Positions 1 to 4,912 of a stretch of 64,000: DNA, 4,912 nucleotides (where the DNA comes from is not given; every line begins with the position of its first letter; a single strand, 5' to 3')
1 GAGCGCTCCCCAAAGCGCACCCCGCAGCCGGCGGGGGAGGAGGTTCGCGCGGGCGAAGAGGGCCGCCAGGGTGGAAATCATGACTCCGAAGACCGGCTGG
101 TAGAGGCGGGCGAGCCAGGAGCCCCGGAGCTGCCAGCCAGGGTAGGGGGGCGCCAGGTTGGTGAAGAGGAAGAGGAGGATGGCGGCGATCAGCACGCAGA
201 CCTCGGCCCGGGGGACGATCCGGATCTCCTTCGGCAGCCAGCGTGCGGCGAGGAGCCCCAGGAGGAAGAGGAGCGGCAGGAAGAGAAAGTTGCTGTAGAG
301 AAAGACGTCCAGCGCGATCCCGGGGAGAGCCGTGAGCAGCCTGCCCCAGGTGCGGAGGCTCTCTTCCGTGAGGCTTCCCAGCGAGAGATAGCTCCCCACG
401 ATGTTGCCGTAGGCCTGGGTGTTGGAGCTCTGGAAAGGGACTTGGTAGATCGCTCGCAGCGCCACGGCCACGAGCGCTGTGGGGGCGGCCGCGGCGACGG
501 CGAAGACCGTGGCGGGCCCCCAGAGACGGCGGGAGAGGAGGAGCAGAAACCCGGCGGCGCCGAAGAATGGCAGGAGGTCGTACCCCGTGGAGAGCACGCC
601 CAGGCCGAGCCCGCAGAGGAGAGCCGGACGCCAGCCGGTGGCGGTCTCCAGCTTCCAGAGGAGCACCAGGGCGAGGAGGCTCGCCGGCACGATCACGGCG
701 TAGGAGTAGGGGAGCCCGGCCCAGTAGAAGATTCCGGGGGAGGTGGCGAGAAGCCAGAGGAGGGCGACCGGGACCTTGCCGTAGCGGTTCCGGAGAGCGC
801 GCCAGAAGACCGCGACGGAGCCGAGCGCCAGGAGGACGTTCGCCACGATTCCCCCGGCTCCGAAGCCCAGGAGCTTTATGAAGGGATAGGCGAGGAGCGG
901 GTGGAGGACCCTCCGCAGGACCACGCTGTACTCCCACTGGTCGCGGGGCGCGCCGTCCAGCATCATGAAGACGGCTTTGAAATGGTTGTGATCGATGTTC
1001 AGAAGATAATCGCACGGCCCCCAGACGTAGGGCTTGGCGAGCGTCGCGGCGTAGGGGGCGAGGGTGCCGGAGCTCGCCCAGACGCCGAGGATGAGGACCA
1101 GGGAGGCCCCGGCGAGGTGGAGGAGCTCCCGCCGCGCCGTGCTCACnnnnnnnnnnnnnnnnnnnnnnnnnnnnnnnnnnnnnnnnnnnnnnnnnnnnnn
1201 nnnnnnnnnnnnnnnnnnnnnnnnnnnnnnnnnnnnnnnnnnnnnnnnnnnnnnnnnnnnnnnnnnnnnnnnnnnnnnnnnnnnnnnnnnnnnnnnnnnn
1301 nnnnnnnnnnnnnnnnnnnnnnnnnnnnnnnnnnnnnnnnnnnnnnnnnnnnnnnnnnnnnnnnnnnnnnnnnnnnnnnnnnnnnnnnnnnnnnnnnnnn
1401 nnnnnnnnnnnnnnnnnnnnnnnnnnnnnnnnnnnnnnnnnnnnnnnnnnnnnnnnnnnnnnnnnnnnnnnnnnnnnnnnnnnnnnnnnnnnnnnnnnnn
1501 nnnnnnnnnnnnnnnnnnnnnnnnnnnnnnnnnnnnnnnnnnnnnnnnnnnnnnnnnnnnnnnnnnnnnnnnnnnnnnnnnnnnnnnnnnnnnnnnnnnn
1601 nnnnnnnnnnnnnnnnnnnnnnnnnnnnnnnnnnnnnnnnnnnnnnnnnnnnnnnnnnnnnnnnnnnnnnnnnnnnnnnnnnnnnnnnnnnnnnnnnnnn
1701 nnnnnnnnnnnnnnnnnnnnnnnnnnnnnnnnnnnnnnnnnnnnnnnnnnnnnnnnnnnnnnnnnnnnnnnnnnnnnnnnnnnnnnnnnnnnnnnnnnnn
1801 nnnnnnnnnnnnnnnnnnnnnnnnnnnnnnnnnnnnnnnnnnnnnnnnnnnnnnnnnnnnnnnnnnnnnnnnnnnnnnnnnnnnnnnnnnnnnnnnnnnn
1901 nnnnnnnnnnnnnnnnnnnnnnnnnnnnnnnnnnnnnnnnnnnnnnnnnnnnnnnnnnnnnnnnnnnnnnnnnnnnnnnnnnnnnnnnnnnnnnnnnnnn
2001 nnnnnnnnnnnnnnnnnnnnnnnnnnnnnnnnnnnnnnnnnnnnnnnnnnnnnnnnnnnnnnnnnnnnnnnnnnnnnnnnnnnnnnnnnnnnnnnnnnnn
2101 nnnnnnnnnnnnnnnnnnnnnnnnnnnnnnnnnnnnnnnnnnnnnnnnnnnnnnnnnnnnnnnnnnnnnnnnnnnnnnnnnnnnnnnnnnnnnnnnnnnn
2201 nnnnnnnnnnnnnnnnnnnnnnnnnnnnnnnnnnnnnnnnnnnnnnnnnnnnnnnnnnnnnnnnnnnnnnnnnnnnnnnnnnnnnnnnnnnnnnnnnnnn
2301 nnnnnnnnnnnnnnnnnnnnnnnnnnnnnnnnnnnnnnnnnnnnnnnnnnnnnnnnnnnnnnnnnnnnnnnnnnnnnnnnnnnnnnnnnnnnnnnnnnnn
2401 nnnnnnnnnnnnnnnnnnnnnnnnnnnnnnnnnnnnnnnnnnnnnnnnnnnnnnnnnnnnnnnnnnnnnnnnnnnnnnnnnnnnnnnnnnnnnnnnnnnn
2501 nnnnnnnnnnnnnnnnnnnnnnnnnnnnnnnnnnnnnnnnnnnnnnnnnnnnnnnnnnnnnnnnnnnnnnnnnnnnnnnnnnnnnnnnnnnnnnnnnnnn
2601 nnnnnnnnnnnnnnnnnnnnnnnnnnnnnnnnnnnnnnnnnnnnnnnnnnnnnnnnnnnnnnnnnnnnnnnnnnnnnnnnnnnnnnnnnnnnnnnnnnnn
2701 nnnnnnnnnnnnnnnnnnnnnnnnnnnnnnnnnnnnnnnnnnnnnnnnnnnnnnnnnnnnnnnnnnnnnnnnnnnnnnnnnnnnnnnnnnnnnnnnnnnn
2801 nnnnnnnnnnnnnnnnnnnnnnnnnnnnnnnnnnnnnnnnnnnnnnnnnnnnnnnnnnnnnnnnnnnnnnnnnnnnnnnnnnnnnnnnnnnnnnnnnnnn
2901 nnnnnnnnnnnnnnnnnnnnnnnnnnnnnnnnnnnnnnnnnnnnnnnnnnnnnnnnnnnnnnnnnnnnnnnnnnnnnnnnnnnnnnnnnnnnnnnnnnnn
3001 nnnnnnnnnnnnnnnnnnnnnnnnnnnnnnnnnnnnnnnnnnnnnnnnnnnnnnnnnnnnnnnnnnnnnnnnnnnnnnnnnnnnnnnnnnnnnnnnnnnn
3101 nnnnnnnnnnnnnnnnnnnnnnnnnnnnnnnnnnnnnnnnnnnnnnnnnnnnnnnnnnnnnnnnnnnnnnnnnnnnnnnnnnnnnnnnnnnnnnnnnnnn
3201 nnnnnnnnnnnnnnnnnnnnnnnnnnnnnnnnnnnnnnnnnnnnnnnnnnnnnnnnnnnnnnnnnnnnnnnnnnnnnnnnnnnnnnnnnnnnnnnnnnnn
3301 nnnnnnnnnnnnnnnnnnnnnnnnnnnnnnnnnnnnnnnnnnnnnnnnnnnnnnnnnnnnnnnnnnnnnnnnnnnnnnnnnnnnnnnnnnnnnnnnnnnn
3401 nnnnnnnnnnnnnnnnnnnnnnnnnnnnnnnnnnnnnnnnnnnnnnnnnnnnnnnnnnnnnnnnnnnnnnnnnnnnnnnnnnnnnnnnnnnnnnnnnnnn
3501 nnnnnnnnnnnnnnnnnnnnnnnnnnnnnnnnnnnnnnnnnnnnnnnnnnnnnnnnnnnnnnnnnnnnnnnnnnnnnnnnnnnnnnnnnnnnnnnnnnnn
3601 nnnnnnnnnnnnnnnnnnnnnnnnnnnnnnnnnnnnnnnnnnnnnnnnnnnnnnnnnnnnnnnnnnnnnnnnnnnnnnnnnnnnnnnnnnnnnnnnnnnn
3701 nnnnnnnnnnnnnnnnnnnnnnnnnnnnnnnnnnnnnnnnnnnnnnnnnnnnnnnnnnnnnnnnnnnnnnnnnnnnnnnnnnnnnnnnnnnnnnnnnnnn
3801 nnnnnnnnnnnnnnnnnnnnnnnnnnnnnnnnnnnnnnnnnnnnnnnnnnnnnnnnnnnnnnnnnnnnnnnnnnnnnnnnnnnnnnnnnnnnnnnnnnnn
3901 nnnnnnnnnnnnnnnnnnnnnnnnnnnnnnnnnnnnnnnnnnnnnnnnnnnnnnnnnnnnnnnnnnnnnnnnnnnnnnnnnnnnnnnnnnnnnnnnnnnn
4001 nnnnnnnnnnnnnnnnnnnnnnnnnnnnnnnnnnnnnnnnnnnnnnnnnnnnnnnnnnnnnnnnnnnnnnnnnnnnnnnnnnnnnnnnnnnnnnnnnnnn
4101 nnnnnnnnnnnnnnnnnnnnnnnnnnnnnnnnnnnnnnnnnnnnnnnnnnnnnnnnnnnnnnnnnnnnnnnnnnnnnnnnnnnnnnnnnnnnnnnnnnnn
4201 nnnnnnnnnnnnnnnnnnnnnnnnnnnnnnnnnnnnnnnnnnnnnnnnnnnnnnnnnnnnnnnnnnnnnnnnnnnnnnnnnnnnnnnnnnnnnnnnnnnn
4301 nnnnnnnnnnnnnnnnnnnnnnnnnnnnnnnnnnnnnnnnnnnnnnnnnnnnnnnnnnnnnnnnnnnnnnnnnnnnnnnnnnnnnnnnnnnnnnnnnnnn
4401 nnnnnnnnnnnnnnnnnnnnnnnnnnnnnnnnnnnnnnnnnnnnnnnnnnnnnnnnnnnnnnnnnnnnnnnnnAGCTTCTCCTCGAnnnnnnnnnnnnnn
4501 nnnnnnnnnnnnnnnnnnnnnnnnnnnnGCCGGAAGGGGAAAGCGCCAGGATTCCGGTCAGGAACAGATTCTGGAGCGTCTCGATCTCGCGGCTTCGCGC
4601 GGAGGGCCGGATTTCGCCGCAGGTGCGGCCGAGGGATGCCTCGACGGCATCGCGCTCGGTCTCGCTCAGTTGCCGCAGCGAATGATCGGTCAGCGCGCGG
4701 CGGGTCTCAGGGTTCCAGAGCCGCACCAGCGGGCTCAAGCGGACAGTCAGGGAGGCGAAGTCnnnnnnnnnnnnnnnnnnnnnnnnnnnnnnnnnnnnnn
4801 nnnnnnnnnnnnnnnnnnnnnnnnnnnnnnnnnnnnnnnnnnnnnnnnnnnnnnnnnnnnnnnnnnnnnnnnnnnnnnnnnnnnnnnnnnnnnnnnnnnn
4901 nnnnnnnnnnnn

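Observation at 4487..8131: Last assembly-line protein is Cy-like, A-subdomain remnant, PCP and glycosyltransferase: a GT fused into an NRPS module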

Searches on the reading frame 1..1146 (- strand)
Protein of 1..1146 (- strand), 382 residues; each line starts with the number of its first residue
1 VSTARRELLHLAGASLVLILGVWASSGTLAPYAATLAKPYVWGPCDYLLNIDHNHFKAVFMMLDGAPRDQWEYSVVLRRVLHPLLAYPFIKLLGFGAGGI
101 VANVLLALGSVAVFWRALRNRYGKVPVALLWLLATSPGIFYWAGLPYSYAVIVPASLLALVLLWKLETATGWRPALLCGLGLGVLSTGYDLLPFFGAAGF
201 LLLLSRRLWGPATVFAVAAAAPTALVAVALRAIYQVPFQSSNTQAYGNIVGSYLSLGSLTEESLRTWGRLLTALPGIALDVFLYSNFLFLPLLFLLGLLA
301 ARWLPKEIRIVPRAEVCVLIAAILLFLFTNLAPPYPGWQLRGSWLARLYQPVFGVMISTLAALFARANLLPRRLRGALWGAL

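Call 66: search_protein_families(library=ncbifam, proteins=[window:1-1146:-], max_evalue=0.001)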
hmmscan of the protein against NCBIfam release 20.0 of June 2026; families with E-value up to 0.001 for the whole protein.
window:1-1146:- (382 aa): 0 families

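Call 67: search_protein_families(library=pfam, proteins=[window:1-1146:-], max_evalue=0.001)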
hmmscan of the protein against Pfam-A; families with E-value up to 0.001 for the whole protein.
window:1-1146:- (382 aa): 0 families

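Call 83: find_homologous_proteins(query=window:1-1146:-, max_evalue=0.00001)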
Query window:1-1146:- (382 aa): 313 proteins with E <= 0.00001 among 8000 candidates; the best 120 are listed.
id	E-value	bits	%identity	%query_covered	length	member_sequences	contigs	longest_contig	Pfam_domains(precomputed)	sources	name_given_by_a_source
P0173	9.8e-243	824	100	100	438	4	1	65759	-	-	-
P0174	3.7e-215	733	89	98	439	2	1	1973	-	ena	-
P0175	7.7e-213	725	87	100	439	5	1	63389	-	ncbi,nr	ncbi:MAG TPA: hypothetical protein VLT87_28665 [Thermoanaerobaculia bacterium]|nr:hypothetical prote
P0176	1.4e-211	721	87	100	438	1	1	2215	-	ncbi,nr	ncbi:MAG TPA: hypothetical protein VLT87_28680 [Thermoanaerobaculia bacterium]|nr:hypothetical prote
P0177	4.4e-208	710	87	96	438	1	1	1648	-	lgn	-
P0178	2.4e-207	707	87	100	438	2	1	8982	-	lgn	-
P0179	4.8e-207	706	87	96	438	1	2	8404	-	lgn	-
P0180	1.0e-203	695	84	100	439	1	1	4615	-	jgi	jgi:hypothetical protein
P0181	1.6e-201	688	83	100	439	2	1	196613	-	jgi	jgi:hypothetical protein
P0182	1.4e-200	685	83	98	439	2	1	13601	-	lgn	-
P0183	2.2e-199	681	84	100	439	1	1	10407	-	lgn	-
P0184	6.4e-169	581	71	99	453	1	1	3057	-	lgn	-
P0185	2.0e-167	576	71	99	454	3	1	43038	-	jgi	jgi:hypothetical protein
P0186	1.1e-163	563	69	100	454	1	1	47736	-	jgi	jgi:hypothetical protein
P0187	1.8e-152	526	67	99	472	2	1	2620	-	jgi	jgi:hypothetical protein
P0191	2.3e-145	503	67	98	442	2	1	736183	-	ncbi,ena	-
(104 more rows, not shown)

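Call 84: find_encoding_contigs(protein=P0181, flank=9000, max_places=2)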
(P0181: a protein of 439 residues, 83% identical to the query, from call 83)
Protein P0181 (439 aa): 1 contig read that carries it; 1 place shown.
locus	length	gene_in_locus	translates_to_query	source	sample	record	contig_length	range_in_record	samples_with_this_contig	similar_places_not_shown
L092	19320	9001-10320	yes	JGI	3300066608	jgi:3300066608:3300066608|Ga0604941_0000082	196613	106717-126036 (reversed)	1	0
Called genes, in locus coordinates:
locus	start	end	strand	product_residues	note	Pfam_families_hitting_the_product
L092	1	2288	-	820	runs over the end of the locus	PF12704:MacB_PCD, PF02687:FtsX, PF12704:MacB_PCD, PF02687:FtsX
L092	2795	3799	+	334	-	PF13579:Glyco_trans_4_4 (weak), PF13692:Glyco_trans_1_4, PF13524:Glyco_trans_1_2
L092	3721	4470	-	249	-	PF00535:Glycos_transf_2, PF13641:Glyco_tranf_2_3 (weak), PF12804:NTP_transf_3 (weak)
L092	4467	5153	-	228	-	PF08241:Methyltransf_11, PF13649:Methyltransf_25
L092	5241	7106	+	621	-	-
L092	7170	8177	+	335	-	PF01370:Epimerase, PF04321:RmlD_sub_bind (weak), PF16363:GDP_Man_Dehyd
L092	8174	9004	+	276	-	PF13649:Methyltransf_25 (weak)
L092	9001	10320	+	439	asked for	-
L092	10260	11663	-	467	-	-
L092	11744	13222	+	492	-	PF13489:Methyltransf_23, PF07021:MetW, PF08241:Methyltransf_11, PF08242:Methyltransf_12, PF13649:Methyltransf_25, PF13847:Methyltransf_31, PF00535:Glycos_transf_2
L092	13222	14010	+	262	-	PF05050:Methyltransf_21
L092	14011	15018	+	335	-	PF01209:Ubie_methyltran (weak), PF01728:FtsJ (faint), PF13489:Methyltransf_23, PF13847:Methyltransf_31, PF08241:Methyltransf_11, PF08242:Methyltransf_12, PF13649:Methyltransf_25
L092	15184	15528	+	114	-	-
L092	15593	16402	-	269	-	PF12770:CHAT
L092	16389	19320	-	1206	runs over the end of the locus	-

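Call 85: find_encoding_contigs(protein=P0191, flank=9000, max_places=2)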
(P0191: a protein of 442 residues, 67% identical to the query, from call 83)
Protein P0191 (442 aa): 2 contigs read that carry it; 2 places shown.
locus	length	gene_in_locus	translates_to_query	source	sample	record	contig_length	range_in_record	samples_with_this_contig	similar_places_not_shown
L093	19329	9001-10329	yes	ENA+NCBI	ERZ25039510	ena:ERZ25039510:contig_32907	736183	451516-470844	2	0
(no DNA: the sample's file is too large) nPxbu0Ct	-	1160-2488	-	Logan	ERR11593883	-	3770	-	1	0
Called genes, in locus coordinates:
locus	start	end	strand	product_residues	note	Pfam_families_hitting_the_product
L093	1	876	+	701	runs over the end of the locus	PF00535:Glycos_transf_2, PF13641:Glyco_tranf_2_3, PF13439:Glyco_transf_4, PF20706:GT4-conflict (weak), PF00534:Glycos_transf_1, PF13692:Glyco_trans_1_4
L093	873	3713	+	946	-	PF00534:Glycos_transf_1, PF13692:Glyco_trans_1_4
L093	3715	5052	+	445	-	PF00534:Glycos_transf_1, PF13692:Glyco_trans_1_4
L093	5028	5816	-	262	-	PF00535:Glycos_transf_2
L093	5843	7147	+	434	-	PF13692:Glyco_trans_1_4, PF13524:Glyco_trans_1_2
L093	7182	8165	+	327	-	PF01370:Epimerase, PF04321:RmlD_sub_bind (weak), PF16363:GDP_Man_Dehyd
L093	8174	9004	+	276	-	-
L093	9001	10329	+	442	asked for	-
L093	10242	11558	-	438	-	-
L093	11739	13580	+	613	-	-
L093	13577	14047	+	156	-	PF13489:Methyltransf_23 (weak), PF07021:MetW (weak), PF13847:Methyltransf_31 (weak), PF08242:Methyltransf_12 (weak), PF13649:Methyltransf_25 (weak)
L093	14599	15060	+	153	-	-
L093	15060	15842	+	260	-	PF13489:Methyltransf_23, PF13649:Methyltransf_25 (faint), PF08241:Methyltransf_11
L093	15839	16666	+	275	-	PF05050:Methyltransf_21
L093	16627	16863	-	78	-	PF14066:DUF4256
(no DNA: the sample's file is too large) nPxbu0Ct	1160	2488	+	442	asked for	-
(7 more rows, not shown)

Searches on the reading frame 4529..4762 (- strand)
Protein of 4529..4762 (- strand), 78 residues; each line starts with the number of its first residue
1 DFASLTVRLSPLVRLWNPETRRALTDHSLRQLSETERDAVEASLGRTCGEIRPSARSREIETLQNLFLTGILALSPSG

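Call 33: search_solved_structures(query=A2, max_evalue=10, show_alignments=3)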
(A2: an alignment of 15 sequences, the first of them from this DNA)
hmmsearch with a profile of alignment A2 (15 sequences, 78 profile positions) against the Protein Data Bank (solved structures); distinct sequences matched with E-value up to 10: 13.
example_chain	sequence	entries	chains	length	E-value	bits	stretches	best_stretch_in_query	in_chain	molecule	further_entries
5mfi_A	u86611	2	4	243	0.00014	24.8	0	8-24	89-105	YIII(Dq.V2)4CqI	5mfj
5mfb_A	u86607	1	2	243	0.00014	24.7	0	8-24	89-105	YIII(Dq)4CqI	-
4d49_A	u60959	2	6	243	0.00019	24.4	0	8-24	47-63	ARMADILLO REPEAT PROTEIN ARM00027 | YIII(Dq.V1)4CPAF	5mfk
4d4e_A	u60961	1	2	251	0.00019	24.4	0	8-24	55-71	ARMADILLO REPEAT PROTEIN ARM00016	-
6r60_A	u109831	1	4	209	0.0027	20.6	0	18-47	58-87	WD-40 repeat protein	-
6r5y_A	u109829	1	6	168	0.018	18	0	17-47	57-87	WD-40 repeat protein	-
6r5z_A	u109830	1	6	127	0.18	14.8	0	17-47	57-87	9-bladed beta-propeller formed by three 3-bladed fragments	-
5w7p_A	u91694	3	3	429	0.57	13.2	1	21-74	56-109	OxaC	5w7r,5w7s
6vtw_A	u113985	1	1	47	0.58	13.2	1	25-56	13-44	S4_2.45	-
6d8u_A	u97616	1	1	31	0.99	12.4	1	27-50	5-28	Potassium channel toxin alpha-KTx 5.4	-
3eh7_A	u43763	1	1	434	1.1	12.3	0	23-54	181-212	4-hydroxybutyrate CoA-transferase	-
3o38_A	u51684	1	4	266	1.3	12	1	21-64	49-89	Short chain dehydrogenase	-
6d8r_A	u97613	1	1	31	1.5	11.9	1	27-50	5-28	Potassium channel toxin alpha-KTx 5.4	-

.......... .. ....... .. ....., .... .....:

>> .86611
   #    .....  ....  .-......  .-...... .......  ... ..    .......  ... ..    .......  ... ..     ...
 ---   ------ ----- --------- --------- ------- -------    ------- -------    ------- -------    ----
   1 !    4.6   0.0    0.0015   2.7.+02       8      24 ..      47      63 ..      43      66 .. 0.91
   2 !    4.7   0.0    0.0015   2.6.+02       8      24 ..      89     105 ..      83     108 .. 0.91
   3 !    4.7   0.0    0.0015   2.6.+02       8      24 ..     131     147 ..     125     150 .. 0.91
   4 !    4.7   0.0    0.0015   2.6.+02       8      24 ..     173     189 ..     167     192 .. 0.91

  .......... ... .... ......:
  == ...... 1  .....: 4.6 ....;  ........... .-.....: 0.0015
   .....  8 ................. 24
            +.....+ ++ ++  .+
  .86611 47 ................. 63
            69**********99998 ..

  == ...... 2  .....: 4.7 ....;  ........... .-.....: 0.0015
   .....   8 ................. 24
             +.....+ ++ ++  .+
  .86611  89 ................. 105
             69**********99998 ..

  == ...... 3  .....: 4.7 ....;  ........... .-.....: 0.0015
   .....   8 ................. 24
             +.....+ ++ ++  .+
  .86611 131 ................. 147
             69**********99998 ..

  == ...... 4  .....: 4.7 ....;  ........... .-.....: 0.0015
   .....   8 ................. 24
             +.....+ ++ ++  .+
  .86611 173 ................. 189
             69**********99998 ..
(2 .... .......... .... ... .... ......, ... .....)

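Call 34: search_protein_families(library=pfam, alignment_id=A2, max_evalue=10)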
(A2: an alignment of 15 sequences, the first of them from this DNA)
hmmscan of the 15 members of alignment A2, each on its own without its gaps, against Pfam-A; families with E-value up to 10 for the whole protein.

A. member 1, seq(78 aa): 0 families

B. families by the number of members that match (of 15 scanned): 1 family
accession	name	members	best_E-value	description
PF10732.14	DUF2524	1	0.11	Protein of unknown function (DUF2524)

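Call 43: predict_structure(alignment_id=A2)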
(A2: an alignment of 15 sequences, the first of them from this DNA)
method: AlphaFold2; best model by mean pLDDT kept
length: 78 residues; sequences in the alignment: 15
mean_pLDDT: 93.0   pTM: 0.79
mean pLDDT of the five models: 93.0, 92.7, 91.2, 90.2, 87.2
residues with pLDDT >= 90: 66; 70-90: 12; 50-70: 0; < 50: 0
segments of 3 or more residues with pLDDT < 50: none
pLDDT, mean of each block of 10 residues (from residue 1): 95 94 92 95 95 87 95 91
secondary structure, 60 per line:
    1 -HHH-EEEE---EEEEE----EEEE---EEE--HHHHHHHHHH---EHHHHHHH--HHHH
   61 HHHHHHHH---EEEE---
elements in order: E6-9 E13-17 E22-25 E29-31 H34-43 H48-54 H57-68 E72-75

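Call 46: fold_search(model_id=the predicted structure, library=pdb)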
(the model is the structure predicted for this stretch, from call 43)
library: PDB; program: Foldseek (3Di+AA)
matches with E <= 10: 134; with E <= 0.001: 0
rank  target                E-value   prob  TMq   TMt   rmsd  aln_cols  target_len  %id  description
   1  7vzu_A                8.4e-02  0.92  0.56  0.09   7.0        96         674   18  The structure of GdmN Y82F mutant (released 2022-11-16)
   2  7vzu_B                9.7e-02  0.90  0.56  0.09   6.9        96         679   18  The structure of GdmN Y82F mutant (released 2022-11-16)
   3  7vzq_A                1.5e-01  0.85  0.56  0.09   7.0        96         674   18  The structure of GdmN V24Y/G157A/R158A/G188R mutant in complex with carbamoyl adenylate intermediate (released 2022-11-16)
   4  7vyj_B                1.7e-01  0.82  0.56  0.09   6.9        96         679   18  The structure of GdmN in complex with carbamoyl adenylate intermediate (released 2022-11-16)
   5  9s2t                  1.9e-01  0.75  0.53  0.09   6.2        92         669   13  Carbamoyl transferase NovN involved in Novobiocin biosynthesis (released 2025-07-30)
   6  8hkr_B                2.3e-01  0.84  0.61  0.15   4.9        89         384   11  Crystal Structure of Histone H3 Lysine 79 (H3K79) Methyltransferase Rv2067c from Mycobacterium tuberculosis (released 2023-10-18)
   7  8hkr_A                2.7e-01  0.77  0.60  0.15   4.8        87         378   14  Crystal Structure of Histone H3 Lysine 79 (H3K79) Methyltransferase Rv2067c from Mycobacterium tuberculosis (released 2023-10-18)
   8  6ec8                  3.5e-01  0.66  0.58  0.08   5.1       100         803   12  Glutamylation domain, TbtB, from thiomuracin biosynthesis bound to 5'-phosphodesmethylglutamycin (released 2019-06-19)
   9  6ec7                  4.0e-01  0.63  0.58  0.08   5.3        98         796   12  Glutamylation domain, TbtB, from thiomuracin biosynthesis (released 2019-08-14)
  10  6gos_1                7.8e-01  0.18  0.41  0.14   7.5        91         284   13  E. coli Microcin synthetase McbBCD complex with pro-MccB17 bound (released 2019-01-30)
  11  4ccj_A                8.4e-01  0.38  0.50  0.13   5.0        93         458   12  60S ribosomal protein L8 histidine hydroxylase (NO66) in apo form (released 2014-05-14)
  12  4bs9                  8.9e-01  0.47  0.58  0.09   4.1        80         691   10  Structure of the heterocyclase TruD (released 2013-11-06)
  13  5cls                  1.0e+00  0.33  0.49  0.14   4.3        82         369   12  Structure of human methionine aminopeptidase-2 complexed with spiroepoxytriazole inhibitor (+)-31a (released 2016-01-13)
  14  6qed                  1.1e+00  0.30  0.49  0.14   4.3        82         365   13  CRYSTAL STRUCTURE OF HUMAN METHIONINE AMINOPEPTIDASE-2 IN COMPLEX; WITH AN INHIBITOR (S)-3-Hydroxy-2-oxo-1-(2-oxo-1,2,3, (released 2019-05-01)
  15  8oxg_A                1.1e+00  0.30  0.39  0.10   3.5        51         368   16  Crystal structure of human methionine aminopeptidase-2 complexed with (3R,4S,5S,6R)-5-methoxy-4-[(2R,3R)-2-methyl-3-(3 (released 2024-04-10)
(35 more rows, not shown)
